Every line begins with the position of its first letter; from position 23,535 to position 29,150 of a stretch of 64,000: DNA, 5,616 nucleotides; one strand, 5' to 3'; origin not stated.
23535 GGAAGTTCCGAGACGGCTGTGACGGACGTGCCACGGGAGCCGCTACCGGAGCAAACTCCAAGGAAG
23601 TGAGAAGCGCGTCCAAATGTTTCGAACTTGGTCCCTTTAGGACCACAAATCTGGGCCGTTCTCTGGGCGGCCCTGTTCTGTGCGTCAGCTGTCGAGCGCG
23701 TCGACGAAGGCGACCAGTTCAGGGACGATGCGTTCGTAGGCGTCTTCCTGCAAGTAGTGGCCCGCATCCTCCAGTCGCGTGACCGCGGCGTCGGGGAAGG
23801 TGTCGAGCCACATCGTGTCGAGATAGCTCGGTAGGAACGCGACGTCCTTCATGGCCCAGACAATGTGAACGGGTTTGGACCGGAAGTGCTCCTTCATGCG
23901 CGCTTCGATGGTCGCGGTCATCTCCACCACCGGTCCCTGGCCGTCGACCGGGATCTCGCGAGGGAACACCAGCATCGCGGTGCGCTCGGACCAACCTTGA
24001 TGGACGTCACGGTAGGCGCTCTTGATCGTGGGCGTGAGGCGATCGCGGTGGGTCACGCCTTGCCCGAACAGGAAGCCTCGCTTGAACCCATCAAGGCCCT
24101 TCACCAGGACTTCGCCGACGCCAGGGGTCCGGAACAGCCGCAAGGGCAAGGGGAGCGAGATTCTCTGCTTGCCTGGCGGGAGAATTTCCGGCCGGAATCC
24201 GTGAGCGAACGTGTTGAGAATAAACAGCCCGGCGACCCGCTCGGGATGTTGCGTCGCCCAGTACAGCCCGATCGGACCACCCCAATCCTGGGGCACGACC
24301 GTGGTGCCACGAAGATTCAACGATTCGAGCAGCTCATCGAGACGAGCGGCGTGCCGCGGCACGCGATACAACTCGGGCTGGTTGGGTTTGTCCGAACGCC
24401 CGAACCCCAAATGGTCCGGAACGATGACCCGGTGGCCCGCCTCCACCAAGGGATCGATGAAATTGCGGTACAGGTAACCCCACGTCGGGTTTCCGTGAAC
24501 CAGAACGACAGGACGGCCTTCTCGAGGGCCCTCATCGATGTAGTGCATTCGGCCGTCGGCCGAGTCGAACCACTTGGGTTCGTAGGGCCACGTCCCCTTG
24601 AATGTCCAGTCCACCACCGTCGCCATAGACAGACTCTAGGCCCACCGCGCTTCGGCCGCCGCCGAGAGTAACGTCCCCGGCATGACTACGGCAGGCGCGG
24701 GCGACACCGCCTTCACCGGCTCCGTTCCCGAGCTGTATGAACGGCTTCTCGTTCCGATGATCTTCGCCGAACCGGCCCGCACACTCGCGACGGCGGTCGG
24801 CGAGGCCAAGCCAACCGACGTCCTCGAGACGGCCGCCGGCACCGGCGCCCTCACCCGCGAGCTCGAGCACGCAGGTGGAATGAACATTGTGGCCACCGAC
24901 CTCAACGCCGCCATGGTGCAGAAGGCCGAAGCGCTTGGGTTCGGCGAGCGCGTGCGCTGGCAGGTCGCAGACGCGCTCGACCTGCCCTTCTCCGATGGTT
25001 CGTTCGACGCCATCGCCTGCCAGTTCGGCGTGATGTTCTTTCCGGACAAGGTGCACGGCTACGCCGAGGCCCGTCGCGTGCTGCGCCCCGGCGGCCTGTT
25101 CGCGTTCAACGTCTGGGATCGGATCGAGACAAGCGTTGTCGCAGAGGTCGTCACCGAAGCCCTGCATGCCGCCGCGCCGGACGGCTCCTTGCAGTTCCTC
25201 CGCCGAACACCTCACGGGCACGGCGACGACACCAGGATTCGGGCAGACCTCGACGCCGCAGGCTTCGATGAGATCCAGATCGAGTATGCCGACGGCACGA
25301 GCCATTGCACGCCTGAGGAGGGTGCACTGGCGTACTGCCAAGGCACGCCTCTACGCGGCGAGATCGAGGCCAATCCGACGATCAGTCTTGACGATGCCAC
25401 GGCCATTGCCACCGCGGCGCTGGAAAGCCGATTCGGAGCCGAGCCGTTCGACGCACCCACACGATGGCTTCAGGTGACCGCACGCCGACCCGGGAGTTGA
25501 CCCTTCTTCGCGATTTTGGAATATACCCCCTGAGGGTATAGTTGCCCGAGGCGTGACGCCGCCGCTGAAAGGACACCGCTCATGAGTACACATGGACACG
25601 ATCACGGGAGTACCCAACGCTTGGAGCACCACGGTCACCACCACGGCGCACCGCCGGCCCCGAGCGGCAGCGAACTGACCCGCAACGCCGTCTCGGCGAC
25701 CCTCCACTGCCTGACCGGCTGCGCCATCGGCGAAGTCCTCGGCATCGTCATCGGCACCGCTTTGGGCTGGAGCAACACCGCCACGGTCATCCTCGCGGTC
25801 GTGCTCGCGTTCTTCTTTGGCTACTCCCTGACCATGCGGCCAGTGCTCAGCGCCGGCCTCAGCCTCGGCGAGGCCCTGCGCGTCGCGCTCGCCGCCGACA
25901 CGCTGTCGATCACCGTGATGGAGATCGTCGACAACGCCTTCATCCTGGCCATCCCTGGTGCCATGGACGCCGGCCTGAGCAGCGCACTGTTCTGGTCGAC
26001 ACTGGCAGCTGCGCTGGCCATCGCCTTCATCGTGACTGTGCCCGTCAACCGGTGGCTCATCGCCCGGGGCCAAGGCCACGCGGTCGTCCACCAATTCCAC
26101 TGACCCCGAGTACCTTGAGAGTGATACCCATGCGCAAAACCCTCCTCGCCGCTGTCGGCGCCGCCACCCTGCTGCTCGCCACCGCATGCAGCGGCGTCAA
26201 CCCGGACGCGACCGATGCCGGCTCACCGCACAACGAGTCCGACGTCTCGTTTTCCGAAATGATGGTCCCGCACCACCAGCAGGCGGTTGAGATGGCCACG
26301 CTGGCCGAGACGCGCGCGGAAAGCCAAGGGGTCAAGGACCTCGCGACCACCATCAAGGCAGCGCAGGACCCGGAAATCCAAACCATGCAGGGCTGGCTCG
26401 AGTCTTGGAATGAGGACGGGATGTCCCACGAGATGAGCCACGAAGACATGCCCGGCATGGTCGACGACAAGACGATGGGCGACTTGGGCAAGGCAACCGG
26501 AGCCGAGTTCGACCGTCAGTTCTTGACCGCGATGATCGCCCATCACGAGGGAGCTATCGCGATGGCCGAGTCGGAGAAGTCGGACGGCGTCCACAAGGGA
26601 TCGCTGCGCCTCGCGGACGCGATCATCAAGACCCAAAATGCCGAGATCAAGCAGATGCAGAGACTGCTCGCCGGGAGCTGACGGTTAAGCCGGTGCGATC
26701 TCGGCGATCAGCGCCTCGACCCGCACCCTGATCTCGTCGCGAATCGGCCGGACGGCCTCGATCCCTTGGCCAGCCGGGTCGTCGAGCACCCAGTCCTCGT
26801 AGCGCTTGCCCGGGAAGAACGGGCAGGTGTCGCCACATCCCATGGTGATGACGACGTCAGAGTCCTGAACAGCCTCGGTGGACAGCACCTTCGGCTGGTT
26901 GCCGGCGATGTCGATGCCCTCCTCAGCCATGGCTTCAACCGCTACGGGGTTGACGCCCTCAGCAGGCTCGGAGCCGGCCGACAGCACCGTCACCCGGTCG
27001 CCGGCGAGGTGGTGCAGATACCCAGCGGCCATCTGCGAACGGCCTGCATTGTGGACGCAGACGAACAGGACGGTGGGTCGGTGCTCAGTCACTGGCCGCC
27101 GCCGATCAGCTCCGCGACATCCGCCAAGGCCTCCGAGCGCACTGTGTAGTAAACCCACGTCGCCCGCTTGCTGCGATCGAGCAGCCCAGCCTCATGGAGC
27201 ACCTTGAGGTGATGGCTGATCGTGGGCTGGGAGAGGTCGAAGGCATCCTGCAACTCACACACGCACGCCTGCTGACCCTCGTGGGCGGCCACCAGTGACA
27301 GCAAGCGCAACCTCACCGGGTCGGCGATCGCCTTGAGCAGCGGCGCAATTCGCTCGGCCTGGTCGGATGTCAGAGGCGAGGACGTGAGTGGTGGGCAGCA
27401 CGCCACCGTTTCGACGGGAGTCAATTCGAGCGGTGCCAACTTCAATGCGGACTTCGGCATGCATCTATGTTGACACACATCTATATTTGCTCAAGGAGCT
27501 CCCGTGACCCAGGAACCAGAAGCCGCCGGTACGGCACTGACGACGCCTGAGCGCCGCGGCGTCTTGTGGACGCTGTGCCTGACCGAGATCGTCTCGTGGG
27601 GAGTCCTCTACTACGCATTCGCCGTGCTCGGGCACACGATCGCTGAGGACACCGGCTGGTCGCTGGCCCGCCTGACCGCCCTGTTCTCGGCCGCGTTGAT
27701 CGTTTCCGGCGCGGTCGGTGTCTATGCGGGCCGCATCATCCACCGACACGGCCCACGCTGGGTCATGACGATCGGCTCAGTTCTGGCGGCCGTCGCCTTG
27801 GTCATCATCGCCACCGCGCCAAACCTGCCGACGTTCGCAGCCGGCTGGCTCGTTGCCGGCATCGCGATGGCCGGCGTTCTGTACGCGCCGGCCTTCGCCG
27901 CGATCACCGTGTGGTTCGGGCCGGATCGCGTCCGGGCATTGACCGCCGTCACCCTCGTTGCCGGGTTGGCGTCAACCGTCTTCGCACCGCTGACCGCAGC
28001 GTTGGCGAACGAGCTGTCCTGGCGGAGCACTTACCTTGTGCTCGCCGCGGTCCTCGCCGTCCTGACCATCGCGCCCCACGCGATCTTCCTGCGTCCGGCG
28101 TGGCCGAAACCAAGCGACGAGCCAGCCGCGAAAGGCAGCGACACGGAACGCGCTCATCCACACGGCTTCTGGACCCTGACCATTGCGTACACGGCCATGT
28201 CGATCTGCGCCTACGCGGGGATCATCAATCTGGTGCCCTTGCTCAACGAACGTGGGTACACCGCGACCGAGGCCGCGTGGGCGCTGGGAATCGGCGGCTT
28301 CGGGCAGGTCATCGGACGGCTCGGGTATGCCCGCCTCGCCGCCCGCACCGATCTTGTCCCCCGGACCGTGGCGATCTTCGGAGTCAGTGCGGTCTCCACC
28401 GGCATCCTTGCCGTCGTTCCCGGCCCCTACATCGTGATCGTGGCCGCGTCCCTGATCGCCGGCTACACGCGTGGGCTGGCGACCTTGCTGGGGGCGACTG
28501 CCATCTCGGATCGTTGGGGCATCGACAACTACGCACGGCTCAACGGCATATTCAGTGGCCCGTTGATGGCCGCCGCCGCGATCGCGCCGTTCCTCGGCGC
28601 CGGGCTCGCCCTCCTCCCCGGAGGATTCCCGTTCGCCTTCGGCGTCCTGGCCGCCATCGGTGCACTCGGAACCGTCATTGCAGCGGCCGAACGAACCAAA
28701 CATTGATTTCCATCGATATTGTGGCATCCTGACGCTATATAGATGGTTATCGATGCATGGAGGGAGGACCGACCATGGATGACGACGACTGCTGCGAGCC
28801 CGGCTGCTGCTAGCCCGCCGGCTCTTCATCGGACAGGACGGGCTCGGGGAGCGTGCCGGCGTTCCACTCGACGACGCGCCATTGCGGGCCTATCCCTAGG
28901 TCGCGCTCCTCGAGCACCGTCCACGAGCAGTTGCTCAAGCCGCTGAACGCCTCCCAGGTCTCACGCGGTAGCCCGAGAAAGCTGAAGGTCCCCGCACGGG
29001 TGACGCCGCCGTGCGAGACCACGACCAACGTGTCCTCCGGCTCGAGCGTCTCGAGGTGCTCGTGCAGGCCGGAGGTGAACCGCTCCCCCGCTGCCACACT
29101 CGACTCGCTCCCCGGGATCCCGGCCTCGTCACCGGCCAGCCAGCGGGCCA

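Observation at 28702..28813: Hidden 12-aa Cys-rich peptide (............) with its own RBS and two ArsR-type boxes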

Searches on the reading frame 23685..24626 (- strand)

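Call 5: search_protein_families(library=pfam, proteins=[window:23685-24626:-])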
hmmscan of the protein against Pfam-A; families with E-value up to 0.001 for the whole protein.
window:23685-24626:- (313 aa): 3 families
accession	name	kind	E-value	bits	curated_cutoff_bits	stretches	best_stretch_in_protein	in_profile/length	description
PF00561.26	Abhydrolase_1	-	2.6e-31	109.6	25.8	1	39-296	2-244/245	alpha/beta hydrolase fold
PF12697.13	Abhydrolase_6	-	2.7e-12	48.3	26.3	1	40-301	1-215/217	Alpha/beta hydrolase family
PF12146.15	Hydrolase_4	-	1.7e-06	27.9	27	1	40-141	7-111/239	Serine aminopeptidase, S33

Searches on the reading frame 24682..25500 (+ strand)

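Call 5: search_protein_families(library=pfam, proteins=[window:24682-25500:+])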
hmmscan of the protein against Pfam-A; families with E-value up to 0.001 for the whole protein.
window:24682-25500:+ (272 aa): 6 families
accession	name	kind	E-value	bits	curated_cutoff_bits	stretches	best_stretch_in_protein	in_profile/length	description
PF08241.18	Methyltransf_11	-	2.7e-21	76.4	21.2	1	48-142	1-95/95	Methyltransferase domain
PF13649.12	Methyltransf_25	-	8.2e-20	71.7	27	1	47-138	1-97/97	Methyltransferase domain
PF01209.24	Ubie_methyltran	-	9.8e-16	58.2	20.1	1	38-147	42-156/233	ubiE/COQ5 methyltransferase family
PF13847.12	Methyltransf_31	-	1.9e-11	44.3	27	1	45-146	5-113/145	Methyltransferase domain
PF08242.18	Methyltransf_12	-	5.4e-11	43.5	30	1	48-140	1-98/98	Methyltransferase domain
PF13489.12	Methyltransf_23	-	1.4e-05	25.3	27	1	32-147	10-121/164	Methyltransferase domain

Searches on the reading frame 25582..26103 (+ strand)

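Call 5: search_protein_families(library=pfam, proteins=[window:25582-26103:+])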
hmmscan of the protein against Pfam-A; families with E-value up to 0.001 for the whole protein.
window:25582-26103:+ (173 aa): 1 family
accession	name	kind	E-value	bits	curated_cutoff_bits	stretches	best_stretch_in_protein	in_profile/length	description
PF14342.11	DUF4396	-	1.3e-42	146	27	1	35-164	4-140/141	Domain of unknown function (DUF4396)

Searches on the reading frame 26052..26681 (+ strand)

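Call 5: search_protein_families(library=pfam, proteins=[window:26052-26681:+])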
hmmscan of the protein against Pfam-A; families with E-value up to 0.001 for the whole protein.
window:26052-26681:+ (209 aa): 2 families
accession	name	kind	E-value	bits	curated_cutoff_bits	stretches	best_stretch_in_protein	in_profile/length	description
PF03713.19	DUF305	-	4.1e-48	163.7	27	1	64-206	1-151/151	Domain of unknown function (DUF305)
PF13628.12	DUF4142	-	1.6e-10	41.9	27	1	63-183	2-116/138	Domain of unknown function (DUF4142)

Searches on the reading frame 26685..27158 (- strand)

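Call 5: search_protein_families(library=pfam, proteins=[window:26685-27158:-])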
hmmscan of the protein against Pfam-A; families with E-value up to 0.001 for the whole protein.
window:26685-27158:- (157 aa): 1 family
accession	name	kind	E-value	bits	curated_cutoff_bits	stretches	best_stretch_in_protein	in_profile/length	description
PF01451.26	LMWPc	-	2.6e-21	76.8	23.2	1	30-150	1-143/144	Low molecular weight phosphotyrosine protein phosphatase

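Call 44: search_protein_families(library=ncbifam, proteins=[window:26685-27158:-], max_evalue=0.001)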
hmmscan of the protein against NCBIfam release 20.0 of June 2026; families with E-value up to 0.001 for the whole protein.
window:26685-27158:- (157 aa): 3 families
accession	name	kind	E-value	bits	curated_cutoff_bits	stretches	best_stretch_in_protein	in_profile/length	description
TIGR02689.1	ars_reduc_gluta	equivalog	1.4e-28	99.6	157.6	1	30-151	3-126/126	arsenate reductase, glutathione/glutaredoxin type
NF010053.0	PRK13530.1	subfamily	4.2e-26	91.9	215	1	27-149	3-127/133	arsenate reductase (thioredoxin)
TIGR02691.1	arsC_pI258_fam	equivalog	4.3e-25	88.4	174.3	1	30-149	1-128/129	arsenate reductase (thioredoxin)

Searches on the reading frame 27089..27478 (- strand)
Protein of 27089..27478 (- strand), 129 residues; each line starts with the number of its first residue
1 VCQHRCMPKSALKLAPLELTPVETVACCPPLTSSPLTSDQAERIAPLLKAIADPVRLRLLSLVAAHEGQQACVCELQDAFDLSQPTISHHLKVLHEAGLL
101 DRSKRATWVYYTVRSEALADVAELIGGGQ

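Call 5: search_protein_families(library=pfam, proteins=[window:27089-27478:-])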
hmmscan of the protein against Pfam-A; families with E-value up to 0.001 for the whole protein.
window:27089-27478:- (129 aa): 4 families
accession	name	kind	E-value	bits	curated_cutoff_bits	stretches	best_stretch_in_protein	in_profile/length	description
PF01022.26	HTH_5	-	9.1e-16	57.9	22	1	53-101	1-46/47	Bacterial regulatory protein, arsR family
PF12840.13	HTH_20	-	5.9e-12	45.8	27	1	51-101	1-49/51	Helix-turn-helix domain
PF12802.13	MarR_2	-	1.4e-05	25.6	27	1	55-103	6-53/61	MarR family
PF01047.28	MarR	-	0.00052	20.3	24.6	1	56-105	5-52/59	MarR family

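Call 44: search_protein_families(library=ncbifam, proteins=[window:27089-27460:-], max_evalue=0.001)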
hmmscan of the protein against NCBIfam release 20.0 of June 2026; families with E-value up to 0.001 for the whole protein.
window:27089-27460:- (123 aa): 9 families
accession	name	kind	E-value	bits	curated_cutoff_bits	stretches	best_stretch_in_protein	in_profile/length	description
NF041413.1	ArsR_Rv2640c_fam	equivalog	4e-26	91.7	155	1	15-117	9-111/118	Rv2640c family ArsR-like transcriptional regulator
NF033788.1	HTH_metalloreg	subfamily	4.8e-26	90.4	55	1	39-115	2-76/77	metalloregulator ArsR/SmtB family transcription factor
NF033789.1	repress_SdpR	subfamily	3.7e-16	58.8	100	1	42-117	2-74/79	autorepressor SdpR family transcription factor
NF007528.0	PRK10141.1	subfamily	5.9e-13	48.7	97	1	41-119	9-85/117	metalloregulator ArsR/SmtB family transcription factor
NF045707.1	Dbac_1936_reg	equivalog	2.4e-11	43.5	115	1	34-115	3-81/99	ArsR/SmtB-type metalloregulator TsoR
NF040642.1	sulf_sens_BigR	equivalog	8.2e-11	41.8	155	1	33-114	5-83/95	sulfite-sensing transcriptional repressor BigR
NF047906.1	CdPbTransRegCmtR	equivalog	9.1e-08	32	150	1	34-114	7-84/104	Cd(II)/Pb(II)-sensing metalloregulatory transcriptional regulator CmtR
NF052532.1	TransRegPagRBaca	equivalog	8.2e-06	25.9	170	1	36-118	15-94/99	transcriptional repressor PagR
NF053755.1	MsvR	equivalog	0.00016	21.4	220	1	42-98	7-60/236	transcriptional factor MsvR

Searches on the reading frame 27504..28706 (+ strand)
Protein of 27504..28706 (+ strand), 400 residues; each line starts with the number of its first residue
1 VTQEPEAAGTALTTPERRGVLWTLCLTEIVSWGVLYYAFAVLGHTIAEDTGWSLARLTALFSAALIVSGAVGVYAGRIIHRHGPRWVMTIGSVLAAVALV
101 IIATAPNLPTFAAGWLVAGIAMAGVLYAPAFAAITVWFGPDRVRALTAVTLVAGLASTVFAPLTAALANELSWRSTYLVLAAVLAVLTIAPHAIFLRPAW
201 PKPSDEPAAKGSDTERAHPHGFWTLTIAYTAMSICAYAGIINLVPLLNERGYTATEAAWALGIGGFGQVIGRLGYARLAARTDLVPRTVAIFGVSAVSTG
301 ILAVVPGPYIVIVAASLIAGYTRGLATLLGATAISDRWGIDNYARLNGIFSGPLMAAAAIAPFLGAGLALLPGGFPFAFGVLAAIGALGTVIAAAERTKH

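Call 5: search_protein_families(library=pfam, proteins=[window:27504-28706:+])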
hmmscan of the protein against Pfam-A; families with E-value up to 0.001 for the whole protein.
window:27504-28706:+ (400 aa): 1 family
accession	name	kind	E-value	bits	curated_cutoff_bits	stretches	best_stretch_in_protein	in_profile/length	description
PF07690.21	MFS_1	-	1.4e-39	136.4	33.4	2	26-306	3-289/347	Major Facilitator Superfamily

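Call 44: search_protein_families(library=ncbifam, proteins=[window:27504-28706:+], max_evalue=0.001)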
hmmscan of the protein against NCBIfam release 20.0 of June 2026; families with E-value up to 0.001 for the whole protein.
window:27504-28706:+ (400 aa): 15 families
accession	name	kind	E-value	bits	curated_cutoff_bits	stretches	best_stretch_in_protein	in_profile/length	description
NF033733.1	MFS_ArsK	equivalog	2.5e-46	158.3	400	1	20-392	4-380/388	arsenite efflux MFS transporter ArsK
NF049980.1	SfMCT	equivalog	5.1e-28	97.8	320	1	35-384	17-377/378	L-lactate MFS transporter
TIGR00890.1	2A0111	subfamily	1.3e-13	50.6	374.85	1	34-384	17-369/377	oxalate/formate antiport family MFS transporter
TIGR00892.1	2A0113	subfamily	5.8e-11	41.8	586.1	1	22-205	18-202/455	monocarboxylate transporter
NF007782.0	PRK10473.1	subfamily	1.1e-09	37.9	417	1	44-258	27-242/394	MdtL family multidrug efflux MFS transporter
NF008654.0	PRK11652.1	equivalog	5.9e-09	35.3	479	1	45-190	34-179/397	multidrug efflux MFS transporter EmrD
NF038246.1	bile_salt_MFS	equivalog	7.2e-09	35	400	1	28-209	14-197/408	conjugated bile salt MFS transporter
TIGR04259.1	oxa_formateAnti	equivalog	5.3e-08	32.1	335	1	34-392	17-387/405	oxalate/formate MFS antiporter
TIGR00881.1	2A0104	subfamily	5.9e-06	25.6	407.75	1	38-187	13-162/379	phosphoglycerate transporter protein PgtP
NF003024.0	PRK03893.1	subfamily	6.2e-06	25.3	604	1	45-206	46-201/497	sialate:H+ symport family MFS transporter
TIGR00895.1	2A0115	subfamily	1.5e-05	24.1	418.55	1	33-189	30-185/398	aromatic acid/H+ symport family MFS transporter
TIGR00900.1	2A0121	subfamily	2.1e-05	24.1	319.6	1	226-368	214-359/364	H+ Antiporter protein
NF047787.1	PhglyTportPgtP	equivalog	8.3e-05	21.5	750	1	30-188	39-200/451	phosphoglycerate transporter PgtP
TIGR00880.1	2_A_01_02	superfamily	9.3e-05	22.6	131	1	71-190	14-133/141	multidrug resistance protein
TIGR00891.1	2A0112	subfamily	0.00056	19.1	552.9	1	39-201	31-189/405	sialate:H+ symport family MFS transporter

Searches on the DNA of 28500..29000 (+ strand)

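Call 58: search_dna_similar(query=window:28740-28830:+, collection=plasmids, mode=distant, max_evalue=0.01, max_rows=15)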
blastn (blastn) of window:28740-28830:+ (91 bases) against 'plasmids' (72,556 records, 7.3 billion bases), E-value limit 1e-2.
No match.

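Call 71: search_rna_families(source=window, start=28500, end=29000, threshold=evalue, max_evalue=1)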
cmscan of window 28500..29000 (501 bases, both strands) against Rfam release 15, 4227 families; matches with E-value up to 1: 0.
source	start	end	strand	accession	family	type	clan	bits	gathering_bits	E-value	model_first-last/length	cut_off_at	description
